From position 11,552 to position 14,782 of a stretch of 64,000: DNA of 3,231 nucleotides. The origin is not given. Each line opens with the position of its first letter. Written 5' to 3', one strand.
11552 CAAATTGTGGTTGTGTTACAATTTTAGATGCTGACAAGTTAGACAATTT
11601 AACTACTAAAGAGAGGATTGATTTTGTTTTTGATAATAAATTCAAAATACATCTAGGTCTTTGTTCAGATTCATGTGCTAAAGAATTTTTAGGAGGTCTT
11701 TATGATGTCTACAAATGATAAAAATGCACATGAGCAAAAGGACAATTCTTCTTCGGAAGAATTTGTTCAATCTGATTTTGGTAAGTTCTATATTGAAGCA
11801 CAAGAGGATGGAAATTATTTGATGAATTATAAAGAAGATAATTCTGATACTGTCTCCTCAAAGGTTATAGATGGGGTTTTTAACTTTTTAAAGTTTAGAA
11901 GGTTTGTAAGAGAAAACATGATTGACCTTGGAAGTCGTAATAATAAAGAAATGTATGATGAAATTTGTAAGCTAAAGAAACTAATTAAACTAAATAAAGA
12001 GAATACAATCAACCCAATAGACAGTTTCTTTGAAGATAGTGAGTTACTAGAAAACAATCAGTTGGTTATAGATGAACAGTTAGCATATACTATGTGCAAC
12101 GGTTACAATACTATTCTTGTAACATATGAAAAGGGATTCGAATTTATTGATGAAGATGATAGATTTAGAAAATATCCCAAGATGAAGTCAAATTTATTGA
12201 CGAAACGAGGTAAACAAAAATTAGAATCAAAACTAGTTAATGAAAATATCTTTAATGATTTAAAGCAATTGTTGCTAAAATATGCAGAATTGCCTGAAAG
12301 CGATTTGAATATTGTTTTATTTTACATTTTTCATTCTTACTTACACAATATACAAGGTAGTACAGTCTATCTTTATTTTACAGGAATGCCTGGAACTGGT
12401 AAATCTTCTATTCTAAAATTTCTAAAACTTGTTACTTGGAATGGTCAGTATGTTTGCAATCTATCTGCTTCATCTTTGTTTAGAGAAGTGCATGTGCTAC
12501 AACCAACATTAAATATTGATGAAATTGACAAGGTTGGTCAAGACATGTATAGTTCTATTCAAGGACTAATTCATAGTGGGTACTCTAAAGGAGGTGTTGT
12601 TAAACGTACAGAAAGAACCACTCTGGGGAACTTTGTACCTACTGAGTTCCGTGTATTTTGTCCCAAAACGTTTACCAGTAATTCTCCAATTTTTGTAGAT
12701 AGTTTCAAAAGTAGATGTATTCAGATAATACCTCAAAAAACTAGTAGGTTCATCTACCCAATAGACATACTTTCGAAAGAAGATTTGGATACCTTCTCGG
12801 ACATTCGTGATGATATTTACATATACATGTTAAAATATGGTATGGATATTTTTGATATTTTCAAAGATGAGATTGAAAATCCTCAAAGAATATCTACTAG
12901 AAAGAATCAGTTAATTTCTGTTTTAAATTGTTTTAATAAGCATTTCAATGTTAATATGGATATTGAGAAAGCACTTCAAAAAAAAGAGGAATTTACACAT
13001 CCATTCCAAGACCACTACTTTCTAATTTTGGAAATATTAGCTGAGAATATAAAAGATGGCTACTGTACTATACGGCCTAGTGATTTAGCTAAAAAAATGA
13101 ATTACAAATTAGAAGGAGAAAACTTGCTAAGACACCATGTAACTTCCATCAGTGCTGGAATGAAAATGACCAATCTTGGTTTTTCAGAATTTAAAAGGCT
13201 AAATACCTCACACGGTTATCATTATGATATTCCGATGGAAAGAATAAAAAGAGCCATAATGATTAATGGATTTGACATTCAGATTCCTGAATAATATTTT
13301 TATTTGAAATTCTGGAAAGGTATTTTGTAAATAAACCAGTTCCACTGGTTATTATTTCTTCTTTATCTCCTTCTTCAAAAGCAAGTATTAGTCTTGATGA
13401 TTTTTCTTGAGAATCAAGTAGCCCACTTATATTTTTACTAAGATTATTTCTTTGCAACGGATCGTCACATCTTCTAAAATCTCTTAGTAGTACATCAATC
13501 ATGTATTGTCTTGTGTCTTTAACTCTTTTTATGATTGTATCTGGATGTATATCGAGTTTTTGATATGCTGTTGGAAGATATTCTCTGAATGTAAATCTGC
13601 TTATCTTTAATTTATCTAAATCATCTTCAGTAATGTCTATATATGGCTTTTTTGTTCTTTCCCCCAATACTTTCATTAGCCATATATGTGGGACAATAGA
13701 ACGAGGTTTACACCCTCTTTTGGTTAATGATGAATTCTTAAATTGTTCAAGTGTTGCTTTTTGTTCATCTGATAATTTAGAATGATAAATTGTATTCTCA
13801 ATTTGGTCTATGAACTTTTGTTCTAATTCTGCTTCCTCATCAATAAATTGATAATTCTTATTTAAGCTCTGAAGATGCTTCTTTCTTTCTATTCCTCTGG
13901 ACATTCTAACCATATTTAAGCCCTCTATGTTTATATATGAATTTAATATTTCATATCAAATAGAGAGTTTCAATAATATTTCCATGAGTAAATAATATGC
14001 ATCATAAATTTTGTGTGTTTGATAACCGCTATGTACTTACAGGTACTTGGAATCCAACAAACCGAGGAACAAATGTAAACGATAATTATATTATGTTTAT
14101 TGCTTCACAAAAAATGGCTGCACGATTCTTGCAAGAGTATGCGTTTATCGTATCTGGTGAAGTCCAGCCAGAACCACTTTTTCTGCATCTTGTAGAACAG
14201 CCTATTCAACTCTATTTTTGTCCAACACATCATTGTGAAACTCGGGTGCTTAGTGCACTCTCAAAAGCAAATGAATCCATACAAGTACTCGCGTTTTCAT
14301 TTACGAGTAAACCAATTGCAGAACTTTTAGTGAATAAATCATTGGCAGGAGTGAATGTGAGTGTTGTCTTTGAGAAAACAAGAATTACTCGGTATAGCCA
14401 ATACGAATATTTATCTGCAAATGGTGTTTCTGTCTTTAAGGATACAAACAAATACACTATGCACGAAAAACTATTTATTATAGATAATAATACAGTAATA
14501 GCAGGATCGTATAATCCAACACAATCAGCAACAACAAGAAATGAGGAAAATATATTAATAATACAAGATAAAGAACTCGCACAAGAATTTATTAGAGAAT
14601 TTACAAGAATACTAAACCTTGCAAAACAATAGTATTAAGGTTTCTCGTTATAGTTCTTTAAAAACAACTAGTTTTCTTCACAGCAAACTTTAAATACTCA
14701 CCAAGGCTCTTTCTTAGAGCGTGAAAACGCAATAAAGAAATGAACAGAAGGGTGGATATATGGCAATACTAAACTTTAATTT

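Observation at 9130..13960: Putative integrated plasmid/virus-like element carrying an SF3-like P-loop replication protein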

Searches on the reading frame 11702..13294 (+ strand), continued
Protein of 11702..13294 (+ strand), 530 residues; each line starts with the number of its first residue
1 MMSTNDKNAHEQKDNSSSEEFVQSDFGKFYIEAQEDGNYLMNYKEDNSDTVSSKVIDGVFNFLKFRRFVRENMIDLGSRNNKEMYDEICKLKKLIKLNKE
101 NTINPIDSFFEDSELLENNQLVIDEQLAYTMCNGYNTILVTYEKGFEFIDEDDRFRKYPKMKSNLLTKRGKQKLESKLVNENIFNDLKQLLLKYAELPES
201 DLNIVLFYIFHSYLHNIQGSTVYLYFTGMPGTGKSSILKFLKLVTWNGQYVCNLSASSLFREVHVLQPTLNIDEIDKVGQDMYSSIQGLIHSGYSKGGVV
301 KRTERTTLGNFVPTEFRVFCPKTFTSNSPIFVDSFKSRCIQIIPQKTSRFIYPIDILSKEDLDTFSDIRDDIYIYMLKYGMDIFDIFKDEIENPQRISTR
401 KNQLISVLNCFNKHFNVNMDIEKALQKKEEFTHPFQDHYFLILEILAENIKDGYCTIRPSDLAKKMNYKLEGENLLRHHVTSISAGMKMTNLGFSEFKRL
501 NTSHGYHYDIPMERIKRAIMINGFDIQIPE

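Call 94: search_solved_structures(query=A6, max_evalue=10, show_alignments=2)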
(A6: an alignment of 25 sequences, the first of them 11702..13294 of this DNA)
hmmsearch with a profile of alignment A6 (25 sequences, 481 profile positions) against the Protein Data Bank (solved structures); distinct sequences matched with E-value up to 10: 12.
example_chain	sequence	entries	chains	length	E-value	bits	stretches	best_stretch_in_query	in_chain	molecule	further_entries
8q67_A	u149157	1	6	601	0.13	14.2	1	148-179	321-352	DNA helicase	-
1hey_A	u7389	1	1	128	0.41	12.5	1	150-173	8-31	CHEY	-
4r7y_A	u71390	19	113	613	0.44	12.4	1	149-183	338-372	Minichromosome maintenance protein MCM, Cell division control protein 21 | Minichromosome maintenance protein MCM,DNA helicase | Minichromosome maintenance prot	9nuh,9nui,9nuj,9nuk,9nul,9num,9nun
6u0m_2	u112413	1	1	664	0.55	12.1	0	149-183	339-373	DNA replication licensing factor MCM2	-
8s09_4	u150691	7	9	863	0.71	11.7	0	149-179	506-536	DNA replication licensing factor MCM4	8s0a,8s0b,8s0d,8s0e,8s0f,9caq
8w0e_4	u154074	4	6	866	0.71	11.7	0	149-179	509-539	DNA replication licensing factor MCM4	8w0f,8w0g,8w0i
22vt_4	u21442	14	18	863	0.73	11.7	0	149-179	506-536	DNA replication licensing factor MCM4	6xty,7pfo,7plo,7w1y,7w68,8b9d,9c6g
6xtx_4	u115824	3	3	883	0.76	11.6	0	149-179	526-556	DNA replication licensing factor MCM4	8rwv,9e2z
8x7t_D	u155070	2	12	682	0.87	11.4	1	149-183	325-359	mini-chromosome maintenance complex 3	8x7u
7wi7_B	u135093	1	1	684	0.89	11.4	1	149-179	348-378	DNA helicase MCM9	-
7wd3_A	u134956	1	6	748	2.3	10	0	149-207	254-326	ATPase family gene 2 protein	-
8ouw_5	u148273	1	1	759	3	9.7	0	150-182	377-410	DNA replication licensing factor mcm-5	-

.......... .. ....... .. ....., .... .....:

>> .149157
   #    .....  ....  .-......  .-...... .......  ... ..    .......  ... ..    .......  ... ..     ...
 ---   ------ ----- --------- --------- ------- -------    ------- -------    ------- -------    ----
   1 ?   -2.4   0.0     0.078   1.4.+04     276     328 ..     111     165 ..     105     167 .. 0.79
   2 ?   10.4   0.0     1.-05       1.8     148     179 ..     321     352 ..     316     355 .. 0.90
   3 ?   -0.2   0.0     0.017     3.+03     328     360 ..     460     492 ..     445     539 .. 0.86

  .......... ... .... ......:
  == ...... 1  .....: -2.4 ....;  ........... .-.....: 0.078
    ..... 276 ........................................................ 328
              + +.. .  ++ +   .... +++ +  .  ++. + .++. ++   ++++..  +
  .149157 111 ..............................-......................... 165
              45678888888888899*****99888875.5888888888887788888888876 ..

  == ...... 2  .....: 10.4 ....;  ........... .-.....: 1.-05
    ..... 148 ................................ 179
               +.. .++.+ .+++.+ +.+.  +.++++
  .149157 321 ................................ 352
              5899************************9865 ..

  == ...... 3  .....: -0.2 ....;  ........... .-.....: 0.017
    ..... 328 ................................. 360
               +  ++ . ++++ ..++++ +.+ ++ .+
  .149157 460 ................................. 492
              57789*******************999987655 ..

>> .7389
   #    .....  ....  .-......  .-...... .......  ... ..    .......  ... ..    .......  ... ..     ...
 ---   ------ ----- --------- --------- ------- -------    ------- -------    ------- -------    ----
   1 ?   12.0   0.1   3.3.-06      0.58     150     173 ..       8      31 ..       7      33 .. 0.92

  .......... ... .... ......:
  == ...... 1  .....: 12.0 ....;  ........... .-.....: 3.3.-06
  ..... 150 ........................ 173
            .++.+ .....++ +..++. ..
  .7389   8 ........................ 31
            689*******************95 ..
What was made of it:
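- On Superfamily 3 helicase / D5-like primase-helicase: The profile against PDB sequences matches only the MCM Walker A region, at E>0.1 (call 94).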

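Call 99: fold_search(model_id=the predicted structure, library=viral)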
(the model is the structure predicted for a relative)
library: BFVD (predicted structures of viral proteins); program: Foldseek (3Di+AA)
matches with E <= 10: 255; with E <= 0.001: 26
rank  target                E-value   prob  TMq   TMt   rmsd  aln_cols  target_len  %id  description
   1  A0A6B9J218            1.4e-10  1.00  0.26  0.25  20.2       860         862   11  (no name in the UniProt tables at hand)
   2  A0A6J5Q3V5            2.9e-10  1.00  0.29  0.26  15.0       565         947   13  Archaeal primase DnaG/twinkle, TOPRIM domain [uncultured Caudovirales phage]
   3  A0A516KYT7            3.2e-07  1.00  0.23  0.21  23.8      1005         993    8  (no name in the UniProt tables at hand)
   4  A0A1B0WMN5            4.0e-07  1.00  0.25  0.24  33.3       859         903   10  Toprim domain-containing protein [Flavobacterium phage 23T]
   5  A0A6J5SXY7            4.2e-07  1.00  0.19  0.20  29.9       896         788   12  Virulence-protein E, N-terminal [uncultured Caudovirales phage]
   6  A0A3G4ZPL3            1.2e-06  1.00  0.19  0.16  27.8       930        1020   12  DNA primase [Barrevirus sp.]
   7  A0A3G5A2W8            3.0e-06  1.00  0.17  0.16  31.7      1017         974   11  DNA primase [Harvfovirus sp.]
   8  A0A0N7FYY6            5.0e-06  1.00  0.21  0.20  21.3       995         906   12  (no name in the UniProt tables at hand)
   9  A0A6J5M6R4            1.0e-05  1.00  0.17  0.19  24.2       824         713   11  Virulence-associated E [uncultured Caudovirales phage]
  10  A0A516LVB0            1.3e-05  1.00  0.18  0.20  24.4       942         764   11  (no name in the UniProt tables at hand)
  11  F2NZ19                1.7e-05  0.99  0.17  0.16  22.9      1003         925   10  Complete DpAV4 genome [Diadromus pulchellus ascovirus 4a]
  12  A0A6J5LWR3            2.4e-05  1.00  0.22  0.23  21.8       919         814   10  Primase, C-terminal 2 [uncultured Caudovirales phage]
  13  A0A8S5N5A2            2.9e-05  1.00  0.17  0.21  31.7       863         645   12  DsDNA helicase [Podoviridae sp. ctiJY10]
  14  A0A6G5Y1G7            6.5e-05  1.00  0.21  0.17  32.2      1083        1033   11  (no name in the UniProt tables at hand)
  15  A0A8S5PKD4            7.2e-05  1.00  0.24  0.21  23.8      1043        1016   11  Replication protein B [Podoviridae sp. ctnCN2]
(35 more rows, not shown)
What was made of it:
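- On Superfamily 3 helicase / D5-like primase-helicase: BFVD: 26 matches at E<=1e-3, all primase-helicases, best 1.4e-10 (call 99).
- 26 viral primase-helicases match at E<=1e-3 (call 99). Fold matches for Rep are to viral proteins (call 99).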

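Call 103: find_encoding_contigs(protein=P0023, flank=10000, max_places=3)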
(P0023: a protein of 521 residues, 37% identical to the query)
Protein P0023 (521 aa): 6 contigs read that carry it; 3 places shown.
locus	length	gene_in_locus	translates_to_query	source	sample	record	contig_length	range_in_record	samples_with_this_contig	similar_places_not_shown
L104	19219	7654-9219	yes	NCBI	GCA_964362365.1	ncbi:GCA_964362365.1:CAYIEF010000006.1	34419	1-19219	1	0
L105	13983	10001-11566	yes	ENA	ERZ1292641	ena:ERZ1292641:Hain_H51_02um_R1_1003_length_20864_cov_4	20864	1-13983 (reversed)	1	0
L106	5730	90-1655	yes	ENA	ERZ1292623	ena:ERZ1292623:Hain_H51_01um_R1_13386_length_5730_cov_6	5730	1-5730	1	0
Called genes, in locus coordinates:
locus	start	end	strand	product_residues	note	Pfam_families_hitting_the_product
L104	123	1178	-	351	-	PF02445:NadA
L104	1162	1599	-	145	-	PF00293:NUDIX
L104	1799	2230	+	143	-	PF00692:dUTPase, PF22769:DCD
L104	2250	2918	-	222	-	-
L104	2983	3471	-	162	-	PF06210:DUF1003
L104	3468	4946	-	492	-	PF02885:Glycos_trans_3N, PF00591:Glycos_transf_3, PF07831:PYNP_C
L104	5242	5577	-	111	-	-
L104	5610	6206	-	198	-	PF13489:Methyltransf_23, PF08241:Methyltransf_11, PF08242:Methyltransf_12, PF13649:Methyltransf_25, PF13847:Methyltransf_31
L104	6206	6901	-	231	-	PF00483:NTP_transferase, PF12804:NTP_transf_3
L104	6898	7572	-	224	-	PF00702:Hydrolase, PF13419:HAD_2, PF13242:Hydrolase_like (weak)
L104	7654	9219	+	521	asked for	PF00589:Phage_integrase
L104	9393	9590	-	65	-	-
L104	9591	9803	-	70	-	-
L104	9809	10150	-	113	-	-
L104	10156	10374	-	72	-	-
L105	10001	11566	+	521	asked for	PF00589:Phage_integrase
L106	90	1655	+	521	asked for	PF00589:Phage_integrase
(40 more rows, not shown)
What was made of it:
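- Limit of the specificity: a 37%-identical integrase sits next to a HAD-hydrolase gene instead (call 103).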

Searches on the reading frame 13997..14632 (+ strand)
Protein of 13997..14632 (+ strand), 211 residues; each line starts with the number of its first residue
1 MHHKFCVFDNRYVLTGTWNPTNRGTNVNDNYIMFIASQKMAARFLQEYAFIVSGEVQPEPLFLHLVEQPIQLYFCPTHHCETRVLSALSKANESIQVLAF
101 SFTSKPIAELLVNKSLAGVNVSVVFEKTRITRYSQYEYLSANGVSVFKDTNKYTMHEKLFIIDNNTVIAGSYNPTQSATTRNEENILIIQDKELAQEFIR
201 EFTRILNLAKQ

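Call 6: search_protein_families(library=pfam, proteins=[window:13997-14632:+], max_evalue=1)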
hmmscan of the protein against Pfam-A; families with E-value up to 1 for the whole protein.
window:13997-14632:+ (211 aa): 4 families
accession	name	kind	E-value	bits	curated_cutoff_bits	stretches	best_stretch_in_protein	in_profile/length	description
PF13091.12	PLDc_2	-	3e-36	124.6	27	2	85-205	2-131/132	PLD-like domain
PF00614.28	PLDc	-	3.1e-06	27.4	21.9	2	152-173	2-23/28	Phospholipase D Active site motif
PF07894.18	SACK1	-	6.3e-06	26.4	21.4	1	154-204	218-267/274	Scaffolding anchor of CK1 domain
PF09565.16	RE_NgoFVII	-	0.068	12.9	23.8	1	144-201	82-147/162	NgoFVII restriction endonuclease N-terminal PLD domain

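Call 83: list_cluster_members(proteins=[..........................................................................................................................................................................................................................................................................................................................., window:13997-14632:+, P0132, window:9194-9766:+])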
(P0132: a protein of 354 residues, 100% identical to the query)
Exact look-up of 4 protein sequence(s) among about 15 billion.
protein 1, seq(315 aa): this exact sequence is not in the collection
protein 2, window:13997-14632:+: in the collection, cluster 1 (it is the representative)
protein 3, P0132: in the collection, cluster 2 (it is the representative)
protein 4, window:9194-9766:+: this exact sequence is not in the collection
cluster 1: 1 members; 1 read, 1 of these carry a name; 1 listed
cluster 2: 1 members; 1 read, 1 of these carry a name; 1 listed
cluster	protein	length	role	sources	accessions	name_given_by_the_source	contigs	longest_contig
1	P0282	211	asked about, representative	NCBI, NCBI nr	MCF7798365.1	hypothetical protein K9M74_00510 [Candidatus Woesearchaeota archaeon] | hypothetical protein [Candidatus Woesearchaeota archaeon]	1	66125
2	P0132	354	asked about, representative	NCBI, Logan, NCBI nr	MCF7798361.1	hypothetical protein K9M74_00490 [Candidatus Woesearchaeota archaeon] | hypothetical protein [Candidatus Woesearchaeota archaeon]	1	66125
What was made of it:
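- On Site-specifically integrated element (att-bounded): The exact rejoined PLD protein is not in the 15-billion-protein collection (call 83).
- The exact rejoined PLD sequence is absent from the collection (call 83), and no intact orthologue of this particular gene was retrieved.
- Tried and rejected: An exact-sequence look-up of the rejoined PLD did not find it (call 83).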
